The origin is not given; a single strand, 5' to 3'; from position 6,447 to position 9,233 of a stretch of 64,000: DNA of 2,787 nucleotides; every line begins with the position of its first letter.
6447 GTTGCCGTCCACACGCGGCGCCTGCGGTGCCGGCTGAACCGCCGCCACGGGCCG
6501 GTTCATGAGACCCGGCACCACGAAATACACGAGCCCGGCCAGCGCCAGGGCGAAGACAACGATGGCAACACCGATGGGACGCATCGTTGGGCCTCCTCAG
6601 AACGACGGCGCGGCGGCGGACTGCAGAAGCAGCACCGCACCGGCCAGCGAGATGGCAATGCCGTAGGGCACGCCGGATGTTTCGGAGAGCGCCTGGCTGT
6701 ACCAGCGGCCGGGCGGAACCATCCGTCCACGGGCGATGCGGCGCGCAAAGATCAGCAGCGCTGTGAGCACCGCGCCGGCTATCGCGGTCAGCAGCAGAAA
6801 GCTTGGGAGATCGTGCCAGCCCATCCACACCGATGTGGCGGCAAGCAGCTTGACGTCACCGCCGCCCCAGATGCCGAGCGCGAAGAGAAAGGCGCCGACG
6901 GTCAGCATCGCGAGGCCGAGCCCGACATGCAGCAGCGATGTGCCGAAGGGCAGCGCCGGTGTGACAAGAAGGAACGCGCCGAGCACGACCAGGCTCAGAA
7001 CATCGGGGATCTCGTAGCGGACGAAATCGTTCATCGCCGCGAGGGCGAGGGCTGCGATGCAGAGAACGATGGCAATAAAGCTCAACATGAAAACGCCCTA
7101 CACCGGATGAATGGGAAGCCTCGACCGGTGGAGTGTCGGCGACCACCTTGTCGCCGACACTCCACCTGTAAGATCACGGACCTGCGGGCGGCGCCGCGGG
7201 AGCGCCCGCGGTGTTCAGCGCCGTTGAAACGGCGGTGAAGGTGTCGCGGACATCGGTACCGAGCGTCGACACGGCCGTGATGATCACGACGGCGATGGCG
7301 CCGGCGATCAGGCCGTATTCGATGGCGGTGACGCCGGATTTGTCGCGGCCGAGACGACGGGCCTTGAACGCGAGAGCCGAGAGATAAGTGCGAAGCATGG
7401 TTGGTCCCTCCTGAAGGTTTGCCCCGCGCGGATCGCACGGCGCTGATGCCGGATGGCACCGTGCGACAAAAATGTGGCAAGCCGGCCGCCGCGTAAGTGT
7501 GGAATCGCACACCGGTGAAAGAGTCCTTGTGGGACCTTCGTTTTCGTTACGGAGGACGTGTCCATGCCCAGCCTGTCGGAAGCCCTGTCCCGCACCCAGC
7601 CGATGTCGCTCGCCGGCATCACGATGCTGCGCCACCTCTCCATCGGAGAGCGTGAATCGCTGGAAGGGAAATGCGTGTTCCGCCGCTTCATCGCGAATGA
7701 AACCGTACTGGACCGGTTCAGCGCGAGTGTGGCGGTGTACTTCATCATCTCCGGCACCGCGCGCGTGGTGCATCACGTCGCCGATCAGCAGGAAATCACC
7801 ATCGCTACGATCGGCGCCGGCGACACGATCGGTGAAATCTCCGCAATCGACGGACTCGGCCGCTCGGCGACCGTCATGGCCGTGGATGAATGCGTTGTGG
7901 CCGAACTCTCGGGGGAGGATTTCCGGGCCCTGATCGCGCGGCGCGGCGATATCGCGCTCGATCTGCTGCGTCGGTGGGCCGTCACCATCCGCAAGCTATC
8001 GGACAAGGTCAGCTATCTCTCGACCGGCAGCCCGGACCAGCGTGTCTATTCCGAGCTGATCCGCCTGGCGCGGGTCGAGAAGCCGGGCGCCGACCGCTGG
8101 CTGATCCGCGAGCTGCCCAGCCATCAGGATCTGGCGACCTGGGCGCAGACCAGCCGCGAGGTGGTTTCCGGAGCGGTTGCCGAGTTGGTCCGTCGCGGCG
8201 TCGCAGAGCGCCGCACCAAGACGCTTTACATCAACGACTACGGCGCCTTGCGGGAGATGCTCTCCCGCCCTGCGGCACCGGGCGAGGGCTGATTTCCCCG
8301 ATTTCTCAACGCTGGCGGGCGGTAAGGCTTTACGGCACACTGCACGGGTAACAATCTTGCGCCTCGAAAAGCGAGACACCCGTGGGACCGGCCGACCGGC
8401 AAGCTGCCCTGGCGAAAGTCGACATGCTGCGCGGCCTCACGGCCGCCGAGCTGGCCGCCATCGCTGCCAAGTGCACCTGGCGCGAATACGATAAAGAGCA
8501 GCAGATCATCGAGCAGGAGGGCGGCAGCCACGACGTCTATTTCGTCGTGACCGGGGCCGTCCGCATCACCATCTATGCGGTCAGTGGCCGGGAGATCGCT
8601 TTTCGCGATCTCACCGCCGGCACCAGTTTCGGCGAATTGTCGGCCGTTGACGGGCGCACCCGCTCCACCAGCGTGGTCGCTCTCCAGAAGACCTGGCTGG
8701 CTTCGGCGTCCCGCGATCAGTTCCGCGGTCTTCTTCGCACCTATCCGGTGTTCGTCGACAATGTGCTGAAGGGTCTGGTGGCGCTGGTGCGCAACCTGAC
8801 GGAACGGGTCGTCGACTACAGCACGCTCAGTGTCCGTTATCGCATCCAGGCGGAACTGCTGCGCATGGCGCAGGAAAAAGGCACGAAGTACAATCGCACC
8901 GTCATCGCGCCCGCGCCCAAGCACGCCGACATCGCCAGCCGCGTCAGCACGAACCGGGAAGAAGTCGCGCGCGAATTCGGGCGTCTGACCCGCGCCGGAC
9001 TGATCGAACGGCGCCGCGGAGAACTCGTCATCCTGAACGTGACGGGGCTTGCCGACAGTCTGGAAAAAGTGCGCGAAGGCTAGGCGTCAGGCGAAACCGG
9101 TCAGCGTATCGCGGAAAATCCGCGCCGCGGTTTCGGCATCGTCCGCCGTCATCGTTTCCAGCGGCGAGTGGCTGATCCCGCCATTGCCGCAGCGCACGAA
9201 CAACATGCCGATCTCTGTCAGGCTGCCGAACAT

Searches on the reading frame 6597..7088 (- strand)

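Call 52: search_protein_families(library=pfam, proteins=[window:6597-7088:-], max_evalue=0.01)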
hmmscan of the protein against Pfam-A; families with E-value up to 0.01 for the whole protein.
window:6597-7088:- (163 aa): 1 family
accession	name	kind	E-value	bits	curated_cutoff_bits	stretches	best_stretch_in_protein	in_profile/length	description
PF01478.23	Peptidase_A24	-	2.4e-14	54.1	26.5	1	9-109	2-103/104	Type IV leader peptidase family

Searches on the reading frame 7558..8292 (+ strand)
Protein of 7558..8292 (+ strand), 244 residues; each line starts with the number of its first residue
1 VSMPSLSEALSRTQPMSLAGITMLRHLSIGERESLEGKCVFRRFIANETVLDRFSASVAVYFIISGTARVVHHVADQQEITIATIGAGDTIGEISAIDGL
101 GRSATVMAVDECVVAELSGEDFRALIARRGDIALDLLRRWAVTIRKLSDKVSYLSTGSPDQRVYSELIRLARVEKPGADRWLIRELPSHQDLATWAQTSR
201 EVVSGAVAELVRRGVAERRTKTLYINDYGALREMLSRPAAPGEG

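Call 52: search_protein_families(library=pfam, proteins=[window:7558-8292:+], max_evalue=0.01)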
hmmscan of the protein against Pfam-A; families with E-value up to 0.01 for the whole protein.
window:7558-8292:+ (244 aa): 2 families
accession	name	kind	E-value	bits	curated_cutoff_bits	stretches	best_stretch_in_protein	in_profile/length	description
PF00027.35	cNMP_binding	-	3.2e-17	62.7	27.5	1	42-128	2-88/89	Cyclic nucleotide-binding domain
PF13545.12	HTH_Crp_2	-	1e-09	38.6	27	1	161-234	1-70/70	Crp-like helix-turn-helix domain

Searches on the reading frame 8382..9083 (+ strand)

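Call 52: search_protein_families(library=pfam, proteins=[window:8382-9083:+], max_evalue=0.01)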
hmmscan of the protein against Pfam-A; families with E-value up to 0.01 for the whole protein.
window:8382-9083:+ (233 aa): 2 families
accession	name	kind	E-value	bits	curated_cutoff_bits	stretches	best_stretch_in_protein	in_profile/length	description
PF00027.35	cNMP_binding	-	2.9e-17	62.8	27.5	1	34-121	2-89/89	Cyclic nucleotide-binding domain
PF13545.12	HTH_Crp_2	-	1.5e-11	44.5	27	1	154-225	2-69/70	Crp-like helix-turn-helix domain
